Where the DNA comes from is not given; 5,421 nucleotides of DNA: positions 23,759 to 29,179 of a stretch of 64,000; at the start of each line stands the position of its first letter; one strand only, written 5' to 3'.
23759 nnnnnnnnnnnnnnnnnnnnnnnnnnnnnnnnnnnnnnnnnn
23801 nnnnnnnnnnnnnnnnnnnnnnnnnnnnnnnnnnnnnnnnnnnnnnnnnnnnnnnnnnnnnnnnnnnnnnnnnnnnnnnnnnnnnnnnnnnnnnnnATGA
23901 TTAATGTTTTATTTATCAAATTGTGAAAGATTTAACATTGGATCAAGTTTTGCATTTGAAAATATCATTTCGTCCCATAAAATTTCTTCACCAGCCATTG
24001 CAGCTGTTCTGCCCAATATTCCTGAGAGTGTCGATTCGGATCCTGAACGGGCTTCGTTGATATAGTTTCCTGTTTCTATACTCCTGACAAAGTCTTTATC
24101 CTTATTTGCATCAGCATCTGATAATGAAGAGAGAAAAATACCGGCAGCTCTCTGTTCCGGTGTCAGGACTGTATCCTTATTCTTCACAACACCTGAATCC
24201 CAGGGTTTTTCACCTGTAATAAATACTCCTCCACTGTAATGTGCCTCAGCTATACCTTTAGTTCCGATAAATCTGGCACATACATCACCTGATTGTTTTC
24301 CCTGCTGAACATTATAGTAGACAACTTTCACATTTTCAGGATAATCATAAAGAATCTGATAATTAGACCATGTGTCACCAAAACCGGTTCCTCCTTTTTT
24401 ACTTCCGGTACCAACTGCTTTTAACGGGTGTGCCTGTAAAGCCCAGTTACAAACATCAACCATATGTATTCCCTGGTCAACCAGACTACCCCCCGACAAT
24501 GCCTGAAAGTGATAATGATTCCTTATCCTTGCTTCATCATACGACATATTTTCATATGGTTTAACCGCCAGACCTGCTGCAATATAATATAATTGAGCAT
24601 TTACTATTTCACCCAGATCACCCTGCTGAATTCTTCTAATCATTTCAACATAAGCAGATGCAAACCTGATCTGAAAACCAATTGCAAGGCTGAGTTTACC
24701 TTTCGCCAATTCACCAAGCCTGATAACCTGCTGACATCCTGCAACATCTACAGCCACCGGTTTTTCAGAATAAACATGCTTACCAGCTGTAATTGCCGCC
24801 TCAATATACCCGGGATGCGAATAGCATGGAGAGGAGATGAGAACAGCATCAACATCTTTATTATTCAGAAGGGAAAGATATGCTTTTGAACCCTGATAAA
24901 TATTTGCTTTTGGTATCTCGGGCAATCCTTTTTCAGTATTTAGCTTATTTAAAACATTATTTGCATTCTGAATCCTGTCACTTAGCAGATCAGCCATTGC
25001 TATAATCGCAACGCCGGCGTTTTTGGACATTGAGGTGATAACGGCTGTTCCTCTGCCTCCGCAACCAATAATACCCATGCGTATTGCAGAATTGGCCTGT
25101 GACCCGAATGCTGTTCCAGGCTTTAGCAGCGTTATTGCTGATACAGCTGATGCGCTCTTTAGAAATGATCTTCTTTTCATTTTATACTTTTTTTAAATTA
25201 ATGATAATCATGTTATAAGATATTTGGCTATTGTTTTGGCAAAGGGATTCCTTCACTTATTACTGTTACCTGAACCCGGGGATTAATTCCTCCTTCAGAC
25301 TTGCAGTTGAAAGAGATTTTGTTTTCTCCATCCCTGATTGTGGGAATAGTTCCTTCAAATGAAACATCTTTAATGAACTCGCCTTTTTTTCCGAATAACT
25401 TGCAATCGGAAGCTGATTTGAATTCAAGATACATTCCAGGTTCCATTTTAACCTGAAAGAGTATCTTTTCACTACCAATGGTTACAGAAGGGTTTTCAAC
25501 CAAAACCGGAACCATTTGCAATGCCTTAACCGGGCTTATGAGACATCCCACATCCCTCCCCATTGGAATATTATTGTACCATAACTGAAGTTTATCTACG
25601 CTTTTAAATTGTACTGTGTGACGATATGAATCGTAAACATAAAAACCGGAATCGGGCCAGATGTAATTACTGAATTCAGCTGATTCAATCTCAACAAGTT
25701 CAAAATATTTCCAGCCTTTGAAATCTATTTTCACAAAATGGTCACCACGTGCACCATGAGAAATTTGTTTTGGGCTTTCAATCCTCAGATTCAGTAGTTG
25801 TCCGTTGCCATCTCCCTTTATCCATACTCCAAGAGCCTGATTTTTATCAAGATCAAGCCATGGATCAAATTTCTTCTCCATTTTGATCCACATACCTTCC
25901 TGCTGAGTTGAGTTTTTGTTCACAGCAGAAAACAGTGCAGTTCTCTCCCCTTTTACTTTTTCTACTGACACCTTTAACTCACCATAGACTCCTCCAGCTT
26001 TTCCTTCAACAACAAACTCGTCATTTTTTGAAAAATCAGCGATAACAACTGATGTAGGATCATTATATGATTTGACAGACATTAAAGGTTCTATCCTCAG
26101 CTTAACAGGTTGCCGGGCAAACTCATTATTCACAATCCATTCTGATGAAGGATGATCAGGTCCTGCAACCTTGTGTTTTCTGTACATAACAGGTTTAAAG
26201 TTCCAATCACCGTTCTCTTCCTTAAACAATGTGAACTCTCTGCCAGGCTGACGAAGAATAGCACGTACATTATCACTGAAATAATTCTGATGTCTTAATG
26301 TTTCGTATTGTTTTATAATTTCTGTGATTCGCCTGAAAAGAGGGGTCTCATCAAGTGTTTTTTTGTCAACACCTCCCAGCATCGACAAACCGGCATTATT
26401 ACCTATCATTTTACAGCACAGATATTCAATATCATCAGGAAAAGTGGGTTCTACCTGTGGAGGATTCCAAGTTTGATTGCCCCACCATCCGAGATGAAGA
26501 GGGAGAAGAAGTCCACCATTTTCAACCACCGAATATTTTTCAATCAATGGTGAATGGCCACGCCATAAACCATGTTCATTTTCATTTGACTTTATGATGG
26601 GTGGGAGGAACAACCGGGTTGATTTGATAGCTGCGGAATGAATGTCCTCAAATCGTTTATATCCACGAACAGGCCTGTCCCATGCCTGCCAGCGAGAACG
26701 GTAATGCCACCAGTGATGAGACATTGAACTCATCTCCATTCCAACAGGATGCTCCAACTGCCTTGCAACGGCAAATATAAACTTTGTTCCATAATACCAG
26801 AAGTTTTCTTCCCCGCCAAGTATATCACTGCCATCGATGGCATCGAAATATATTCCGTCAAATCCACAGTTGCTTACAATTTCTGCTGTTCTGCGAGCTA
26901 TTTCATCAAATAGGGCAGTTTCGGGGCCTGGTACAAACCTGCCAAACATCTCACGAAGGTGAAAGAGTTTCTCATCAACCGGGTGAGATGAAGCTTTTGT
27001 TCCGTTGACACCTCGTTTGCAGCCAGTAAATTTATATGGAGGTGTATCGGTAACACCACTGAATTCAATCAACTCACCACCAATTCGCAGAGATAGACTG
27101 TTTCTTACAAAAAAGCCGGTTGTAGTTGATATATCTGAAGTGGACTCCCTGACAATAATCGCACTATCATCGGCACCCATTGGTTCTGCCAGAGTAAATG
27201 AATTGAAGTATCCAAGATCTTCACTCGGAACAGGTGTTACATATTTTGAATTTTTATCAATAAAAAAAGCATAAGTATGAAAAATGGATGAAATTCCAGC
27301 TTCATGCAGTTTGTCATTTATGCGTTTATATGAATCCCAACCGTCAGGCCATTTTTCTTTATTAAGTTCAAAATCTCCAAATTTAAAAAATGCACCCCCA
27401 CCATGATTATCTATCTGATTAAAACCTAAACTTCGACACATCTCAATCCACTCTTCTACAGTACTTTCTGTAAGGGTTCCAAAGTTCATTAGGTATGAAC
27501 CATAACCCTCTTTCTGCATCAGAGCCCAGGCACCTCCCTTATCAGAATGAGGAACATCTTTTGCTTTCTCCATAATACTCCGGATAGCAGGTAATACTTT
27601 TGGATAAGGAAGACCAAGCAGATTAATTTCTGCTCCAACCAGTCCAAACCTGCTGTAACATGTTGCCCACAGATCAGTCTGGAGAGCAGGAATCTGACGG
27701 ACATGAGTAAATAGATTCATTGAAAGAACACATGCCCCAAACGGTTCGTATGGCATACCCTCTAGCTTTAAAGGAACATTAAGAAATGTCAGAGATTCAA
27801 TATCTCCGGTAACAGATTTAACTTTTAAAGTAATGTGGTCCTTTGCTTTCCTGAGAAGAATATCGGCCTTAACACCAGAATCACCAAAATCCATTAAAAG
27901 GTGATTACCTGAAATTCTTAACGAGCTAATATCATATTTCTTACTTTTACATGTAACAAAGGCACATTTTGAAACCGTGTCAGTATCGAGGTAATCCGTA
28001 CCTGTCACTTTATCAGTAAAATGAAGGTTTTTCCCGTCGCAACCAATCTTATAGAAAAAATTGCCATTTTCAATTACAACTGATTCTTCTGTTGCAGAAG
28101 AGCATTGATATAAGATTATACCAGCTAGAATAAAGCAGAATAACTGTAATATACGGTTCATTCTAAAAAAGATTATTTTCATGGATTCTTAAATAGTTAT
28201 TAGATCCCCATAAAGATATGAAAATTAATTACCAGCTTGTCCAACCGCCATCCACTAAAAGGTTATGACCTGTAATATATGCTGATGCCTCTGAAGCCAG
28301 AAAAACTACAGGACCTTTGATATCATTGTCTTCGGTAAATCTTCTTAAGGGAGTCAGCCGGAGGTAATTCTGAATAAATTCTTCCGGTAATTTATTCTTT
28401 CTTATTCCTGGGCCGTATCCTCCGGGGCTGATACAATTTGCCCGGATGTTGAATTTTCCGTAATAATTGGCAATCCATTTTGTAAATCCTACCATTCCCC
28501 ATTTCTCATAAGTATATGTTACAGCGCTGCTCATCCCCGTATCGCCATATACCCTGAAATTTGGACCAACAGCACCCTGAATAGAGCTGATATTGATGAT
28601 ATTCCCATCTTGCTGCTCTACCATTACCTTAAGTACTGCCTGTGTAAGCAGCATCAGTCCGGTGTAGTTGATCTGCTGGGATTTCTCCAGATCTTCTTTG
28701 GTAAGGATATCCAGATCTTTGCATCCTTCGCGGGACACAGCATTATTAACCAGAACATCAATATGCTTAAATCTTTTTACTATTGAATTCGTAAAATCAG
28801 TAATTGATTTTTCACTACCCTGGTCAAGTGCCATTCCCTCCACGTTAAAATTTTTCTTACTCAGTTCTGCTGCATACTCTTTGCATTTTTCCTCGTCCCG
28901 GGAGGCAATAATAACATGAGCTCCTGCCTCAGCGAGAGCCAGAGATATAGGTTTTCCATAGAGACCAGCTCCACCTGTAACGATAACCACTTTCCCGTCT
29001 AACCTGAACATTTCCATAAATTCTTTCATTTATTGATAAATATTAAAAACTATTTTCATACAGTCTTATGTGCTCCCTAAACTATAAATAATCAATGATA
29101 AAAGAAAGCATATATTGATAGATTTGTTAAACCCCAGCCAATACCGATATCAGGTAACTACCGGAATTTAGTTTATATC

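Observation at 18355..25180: Periplasmic oxidise-and-eliminate glycoside cleavage module fused to an aminotransferase/amidase pair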

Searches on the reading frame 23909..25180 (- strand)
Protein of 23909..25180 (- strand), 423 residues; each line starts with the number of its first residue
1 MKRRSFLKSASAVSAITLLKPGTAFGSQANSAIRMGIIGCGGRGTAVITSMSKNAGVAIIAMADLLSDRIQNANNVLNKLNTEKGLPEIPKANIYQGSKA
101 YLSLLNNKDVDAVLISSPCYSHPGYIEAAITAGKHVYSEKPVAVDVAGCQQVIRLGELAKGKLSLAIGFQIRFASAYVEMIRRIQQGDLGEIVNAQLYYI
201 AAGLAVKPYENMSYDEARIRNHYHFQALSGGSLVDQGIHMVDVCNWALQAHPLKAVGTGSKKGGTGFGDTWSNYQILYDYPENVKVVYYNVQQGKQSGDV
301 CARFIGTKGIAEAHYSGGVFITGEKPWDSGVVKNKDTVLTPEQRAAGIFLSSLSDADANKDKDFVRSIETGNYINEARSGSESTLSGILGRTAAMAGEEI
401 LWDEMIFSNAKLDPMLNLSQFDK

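Call 5: search_protein_families(library=pfam, proteins=[window:23909-25180:-], max_evalue=0.001)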
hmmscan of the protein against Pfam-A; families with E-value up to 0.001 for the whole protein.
window:23909-25180:- (423 aa): 3 families
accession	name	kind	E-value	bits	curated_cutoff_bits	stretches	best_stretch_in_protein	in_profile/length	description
PF01408.29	GFO_IDH_MocA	-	2.2e-15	57.8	24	1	33-159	1-112/120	Oxidoreductase family, NAD-binding Rossmann fold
PF22725.1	GFO_IDH_MocA_C3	-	6.3e-10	39.6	27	1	178-311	2-123/124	GFO/IDH/MocA C-terminal domain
PF02894.22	GFO_IDH_MocA_C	-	8.9e-05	22.8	22.9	1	183-325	3-145/218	Oxidoreductase family, C-terminal alpha/beta domain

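Call 11: search_solved_structures(query=window:23909-25180:-, max_evalue=0.001)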
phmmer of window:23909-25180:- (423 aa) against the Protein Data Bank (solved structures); distinct sequences matched with E-value up to 0.001: 64 (the best 60 are shown).
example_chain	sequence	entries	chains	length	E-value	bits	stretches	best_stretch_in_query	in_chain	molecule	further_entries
3ec7_A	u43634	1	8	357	2.6e-15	59.8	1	32-194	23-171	Putative Dehydrogenase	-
4mkx_A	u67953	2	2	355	6.8e-15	58.5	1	100-248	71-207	Inositol dehydrogenase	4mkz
7xr9_A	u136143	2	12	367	9.4e-15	58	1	31-259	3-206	DgpA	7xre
4n54_A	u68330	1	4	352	1.6e-14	57.3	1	101-249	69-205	Inositol dehydrogenase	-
5a02_A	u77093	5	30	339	3.8e-13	52.7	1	87-279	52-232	ALDOSE-ALDOSE OXIDOREDUCTASE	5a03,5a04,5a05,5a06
9m3d_B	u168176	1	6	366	1.5e-12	50.8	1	32-256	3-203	DgpA1 from W974-1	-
3mz0_A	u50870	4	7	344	2.4e-11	46.8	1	32-191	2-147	Inositol 2-dehydrogenase/D-chiro-inositol 3-dehydrogenase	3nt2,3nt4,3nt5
3cea_A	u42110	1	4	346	5.1e-11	45.7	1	100-261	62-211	Myo-inositol 2-dehydrogenase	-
4hkt_A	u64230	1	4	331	1.3e-10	44.4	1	108-382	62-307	Inositol 2-dehydrogenase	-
4l9r_A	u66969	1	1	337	1.9e-10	43.8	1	33-191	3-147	Inositol 2-dehydrogenase/D-chiro-inositol 3-dehydrogenase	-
4l8v_A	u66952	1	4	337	1.9e-10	43.8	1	33-191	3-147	Inositol 2-dehydrogenase/D-chiro-inositol 3-dehydrogenase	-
3nto_A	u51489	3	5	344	2.5e-10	43.5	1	32-191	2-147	Inositol 2-dehydrogenase/D-chiro-inositol 3-dehydrogenase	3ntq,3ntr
4koa_A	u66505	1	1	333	1.7e-09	40.7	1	98-261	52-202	1,5-anhydro-D-fructose reductase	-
3ezy_A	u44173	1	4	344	6.7e-09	38.7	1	32-191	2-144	Dehydrogenase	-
1evj_A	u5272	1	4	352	9.7e-09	38.2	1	103-253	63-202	GLUCOSE-FRUCTOSE OXIDOREDUCTASE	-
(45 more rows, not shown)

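Call 27: search_protein_families(library=ncbifam, proteins=[window:23909-25180:-], max_evalue=0.00001)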
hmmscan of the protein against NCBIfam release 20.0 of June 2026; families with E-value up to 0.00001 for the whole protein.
window:23909-25180:- (423 aa): 9 families
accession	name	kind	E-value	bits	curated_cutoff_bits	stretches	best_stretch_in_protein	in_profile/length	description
TIGR04380.1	myo_inos_iolG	equivalog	2.2e-24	85.9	355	1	34-261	3-198/330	inositol 2-dehydrogenase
NF052679.1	InsChiInosDhIolG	equivalog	1.3e-19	70.4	540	1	32-193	2-149/343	bifunctional inositol 2-dehydrogenase/D-chiro-inositol 1-dehydrogenase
NF058561.1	BT_2158_fam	equivalog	4.5e-14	51.9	750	1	2-195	1-180/487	glycoside 3-dehydrogenase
NF040723.1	UDP-GlcNAcDh_Arch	equivalog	2e-13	50.5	450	1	33-196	1-145/302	UDP-N-acetylglucosamine 3-dehydrogenase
NF041392.1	XylDh_Gfo6_Halo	equivalog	3.8e-11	42.4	350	1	106-310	79-272/350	D-xylose 1-dehydrogenase Gfo6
NF052479.1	LevoglcsnDh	equivalog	4.3e-11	42.1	650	1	71-246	35-200/386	levoglucosan dehydrogenase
NF058563.1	BT_2159_fam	equivalog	7.2e-11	41.7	650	1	33-247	1-182/350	disaccharide 3-dehydrogenase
NF007574.0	PRK10206.1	equivalog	2.3e-09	36.8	352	1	103-196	59-150/345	oxidoreductase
NF008607.0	PRK11579.1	subfamily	7.8e-08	31.7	330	1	103-194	58-147/346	oxidoreductase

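Call 84: search_solved_structures(query=A4, max_evalue=0.000001)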
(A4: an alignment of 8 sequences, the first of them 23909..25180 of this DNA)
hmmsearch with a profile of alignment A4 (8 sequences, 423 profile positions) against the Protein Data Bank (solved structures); distinct sequences matched with E-value up to 0.000001: 59.
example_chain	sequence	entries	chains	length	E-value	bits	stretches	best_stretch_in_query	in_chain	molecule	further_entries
7xr9_A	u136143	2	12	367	1.5e-19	73.3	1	31-257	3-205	DgpA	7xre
4mkx_A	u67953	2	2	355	2.9e-19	72.4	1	26-259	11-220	Inositol dehydrogenase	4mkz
4n54_A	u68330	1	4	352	9.9e-19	70.6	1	99-259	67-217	Inositol dehydrogenase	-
4hkt_A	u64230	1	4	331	2.9e-18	69.1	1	106-318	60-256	Inositol 2-dehydrogenase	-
3ec7_A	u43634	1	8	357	4.4e-18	68.5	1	34-204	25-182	Putative Dehydrogenase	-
3cea_A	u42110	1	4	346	5.2e-18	68.2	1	99-269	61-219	Myo-inositol 2-dehydrogenase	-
5a02_A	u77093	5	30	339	2.7e-16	62.6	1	91-192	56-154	ALDOSE-ALDOSE OXIDOREDUCTASE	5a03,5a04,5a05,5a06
9m3d_B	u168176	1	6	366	4e-16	62.1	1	33-250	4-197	DgpA1 from W974-1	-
3ezy_A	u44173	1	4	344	1e-15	60.7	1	33-191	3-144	Dehydrogenase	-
3mz0_A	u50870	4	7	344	6.9e-15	58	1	33-196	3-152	Inositol 2-dehydrogenase/D-chiro-inositol 3-dehydrogenase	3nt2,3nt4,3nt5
4l9r_A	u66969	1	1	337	7.4e-14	54.6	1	34-196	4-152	Inositol 2-dehydrogenase/D-chiro-inositol 3-dehydrogenase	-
4l8v_A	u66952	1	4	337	7.4e-14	54.6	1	34-196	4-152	Inositol 2-dehydrogenase/D-chiro-inositol 3-dehydrogenase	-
3nto_A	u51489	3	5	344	1.1e-13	54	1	33-196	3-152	Inositol 2-dehydrogenase/D-chiro-inositol 3-dehydrogenase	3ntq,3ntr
2ixa_A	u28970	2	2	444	3.4e-13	52.4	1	32-194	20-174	ALPHA-N-ACETYLGALACTOSAMINIDASE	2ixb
1evj_A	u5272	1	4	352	6.6e-13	51.4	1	94-253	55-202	GLUCOSE-FRUCTOSE OXIDOREDUCTASE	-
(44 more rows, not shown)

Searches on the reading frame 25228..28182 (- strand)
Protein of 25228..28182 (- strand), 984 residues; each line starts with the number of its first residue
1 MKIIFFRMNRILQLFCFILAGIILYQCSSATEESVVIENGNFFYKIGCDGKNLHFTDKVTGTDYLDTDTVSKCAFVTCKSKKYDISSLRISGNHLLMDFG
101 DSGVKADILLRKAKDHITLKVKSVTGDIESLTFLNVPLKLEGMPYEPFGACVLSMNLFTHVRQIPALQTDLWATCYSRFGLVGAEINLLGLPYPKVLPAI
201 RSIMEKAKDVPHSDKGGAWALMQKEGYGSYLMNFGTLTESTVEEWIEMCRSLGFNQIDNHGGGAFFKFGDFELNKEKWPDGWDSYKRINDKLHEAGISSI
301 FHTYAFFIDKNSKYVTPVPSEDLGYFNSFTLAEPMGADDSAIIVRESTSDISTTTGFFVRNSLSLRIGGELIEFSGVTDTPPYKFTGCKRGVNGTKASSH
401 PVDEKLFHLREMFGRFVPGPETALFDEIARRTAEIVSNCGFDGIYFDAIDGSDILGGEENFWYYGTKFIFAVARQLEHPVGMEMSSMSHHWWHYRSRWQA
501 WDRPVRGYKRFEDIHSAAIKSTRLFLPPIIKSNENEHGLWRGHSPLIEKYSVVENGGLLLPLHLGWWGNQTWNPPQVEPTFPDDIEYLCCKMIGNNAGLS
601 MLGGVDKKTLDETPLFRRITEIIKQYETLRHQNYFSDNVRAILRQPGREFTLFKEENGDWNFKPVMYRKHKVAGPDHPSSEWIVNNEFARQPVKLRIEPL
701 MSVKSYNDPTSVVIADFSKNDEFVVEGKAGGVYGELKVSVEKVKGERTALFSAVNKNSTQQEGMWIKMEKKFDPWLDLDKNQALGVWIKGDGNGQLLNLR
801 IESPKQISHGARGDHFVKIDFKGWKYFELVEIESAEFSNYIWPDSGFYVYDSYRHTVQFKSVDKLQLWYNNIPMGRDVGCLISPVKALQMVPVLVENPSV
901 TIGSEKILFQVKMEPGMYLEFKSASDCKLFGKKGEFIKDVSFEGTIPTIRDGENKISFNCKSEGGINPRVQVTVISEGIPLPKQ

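Call 5: search_protein_families(library=pfam, proteins=[window:25228-28182:-], max_evalue=0.001)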
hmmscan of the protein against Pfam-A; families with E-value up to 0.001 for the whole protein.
window:25228-28182:- (984 aa): 1 family
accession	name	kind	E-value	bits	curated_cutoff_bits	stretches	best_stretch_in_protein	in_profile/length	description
PF03425.19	CBM_11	-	0.00057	20.4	27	1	765-839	64-140/182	Carbohydrate binding domain (family 11)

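Call 27: search_protein_families(library=ncbifam, proteins=[window:25228-28182:-], max_evalue=0.00001)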
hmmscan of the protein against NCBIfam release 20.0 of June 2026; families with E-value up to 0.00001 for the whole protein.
window:25228-28182:- (984 aa): 0 families

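Call 44: search_solved_structures(query=window:25228-28182:-, max_evalue=1)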
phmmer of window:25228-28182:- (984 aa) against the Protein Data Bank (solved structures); distinct sequences matched with E-value up to 1: 7.
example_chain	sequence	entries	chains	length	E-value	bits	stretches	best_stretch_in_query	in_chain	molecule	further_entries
8x1b_A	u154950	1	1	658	0.28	12.1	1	249-300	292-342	Alpha-galactosidase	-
9awt_A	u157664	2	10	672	0.29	12.1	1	249-300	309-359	A type blood alpha-D-galactosamine galactosaminidase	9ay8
9ayu_A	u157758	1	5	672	0.29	12.1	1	249-300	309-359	A type blood alpha-D-galactosamine galactosaminidase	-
2ozv_A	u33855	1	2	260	0.85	10.6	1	373-443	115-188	Hypothetical protein Atu0636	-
5nqd_A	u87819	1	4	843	0.95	10.4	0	413-470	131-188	AroA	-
8ed4_A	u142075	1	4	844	0.95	10.4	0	413-470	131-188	AroA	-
4aay_A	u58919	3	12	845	0.95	10.4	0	413-470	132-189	AROA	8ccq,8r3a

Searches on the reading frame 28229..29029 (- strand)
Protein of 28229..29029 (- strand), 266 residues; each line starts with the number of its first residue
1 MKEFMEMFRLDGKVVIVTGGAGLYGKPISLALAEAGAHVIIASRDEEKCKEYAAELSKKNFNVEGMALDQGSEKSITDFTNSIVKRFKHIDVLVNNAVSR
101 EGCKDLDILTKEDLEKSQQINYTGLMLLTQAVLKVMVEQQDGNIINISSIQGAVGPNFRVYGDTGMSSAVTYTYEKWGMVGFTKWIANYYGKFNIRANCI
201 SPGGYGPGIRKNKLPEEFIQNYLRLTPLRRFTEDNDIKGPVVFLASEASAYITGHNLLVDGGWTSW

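Call 5: search_protein_families(library=pfam, proteins=[window:28229-29029:-], max_evalue=0.001)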
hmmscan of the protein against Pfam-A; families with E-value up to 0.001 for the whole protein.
window:28229-29029:- (266 aa): 5 families
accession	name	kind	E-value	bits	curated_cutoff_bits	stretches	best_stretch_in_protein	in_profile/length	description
PF13561.12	adh_short_C2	-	5e-43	147.8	27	1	25-264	9-236/236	Enoyl-(Acyl carrier protein) reductase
PF00106.31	adh_short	-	2.7e-39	135.1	26.6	1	13-213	1-190/195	short chain dehydrogenase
PF08659.16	KR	-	7.8e-10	39.4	22.6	1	15-156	3-143/180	KR domain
PF01370.27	Epimerase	-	8e-05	22.6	20.9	1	15-222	1-189/240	NAD dependent epimerase/dehydratase family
PF03435.24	Sacchrp_dh_NADP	-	0.00025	21.8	25.1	1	20-97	5-76/129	Saccharopine dehydrogenase NADP binding domain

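Call 27: search_protein_families(library=ncbifam, proteins=[window:28229-29029:-], max_evalue=0.00001)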
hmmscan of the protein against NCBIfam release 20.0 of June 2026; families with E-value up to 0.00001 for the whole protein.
window:28229-29029:- (266 aa): 221 families (the best 25 are shown)
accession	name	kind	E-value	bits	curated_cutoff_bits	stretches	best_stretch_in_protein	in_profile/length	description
NF006070.0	PRK08213.1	subfamily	5.4e-58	196.5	279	1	3-264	3-257/259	gluconate 5-dehydrogenase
NF006619.0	PRK09186.1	equivalog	1.1e-54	185.8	255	1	10-264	2-255/256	oxidoreductase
NF005559.1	PRK07231.1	subfamily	1.4e-48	165.5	215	1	9-264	1-248/249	glucose 1-dehydrogenase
NF009466.0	PRK12826.1-2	subfamily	7.2e-47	159.9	222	1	13-263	4-244/248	3-oxoacyl-ACP reductase FabG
TIGR01830.1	3oxo_ACP_reduc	equivalog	2.9e-46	158.1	297.75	1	15-262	1-237/239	3-oxoacyl-[acyl-carrier-protein] reductase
NF004778.0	PRK06124.1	equivalog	5.8e-46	157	303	1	4-264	3-253/256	SDR family oxidoreductase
NF005390.0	PRK06935.1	equivalog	5.9e-46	156.9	369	1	5-264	8-256/258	2-dehydro-3-deoxy-D-gluconate 5-dehydrogenase KduD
NF049979.1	AlphHSDSHdhA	equivalog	1.1e-45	156.1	350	1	10-264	1-247/258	7alpha-hydroxysteroid dehydrogenase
NF050023.1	7alphHDSH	equivalog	1.4e-44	152.5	450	1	7-264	1-250/259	7alpha-hydroxysteroid dehydrogenase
NF004198.0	PRK05653.1-3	equivalog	1.1e-43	149.5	296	1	9-262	4-245/248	3-oxoacyl-ACP reductase FabG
NF005309.0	PRK06841.1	subfamily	3e-42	144.9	286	1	3-264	6-253/255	GolD/DthD family dehydrogenase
NF005853.0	PRK07774.1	equivalog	4.5e-42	144.2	303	1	8-264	2-247/250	SDR family oxidoreductase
NF006132.0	PRK08277.1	subfamily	5.2e-41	140.8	281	1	6-265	4-276/280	D-mannonate oxidoreductase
NF005446.0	PRK07035.1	equivalog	5.6e-41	140.5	373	1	5-264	4-254/255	SDR family oxidoreductase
NF004197.0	PRK05653.1-1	equivalog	6e-41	140.7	332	1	9-263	4-246/249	3-oxoacyl-ACP reductase FabG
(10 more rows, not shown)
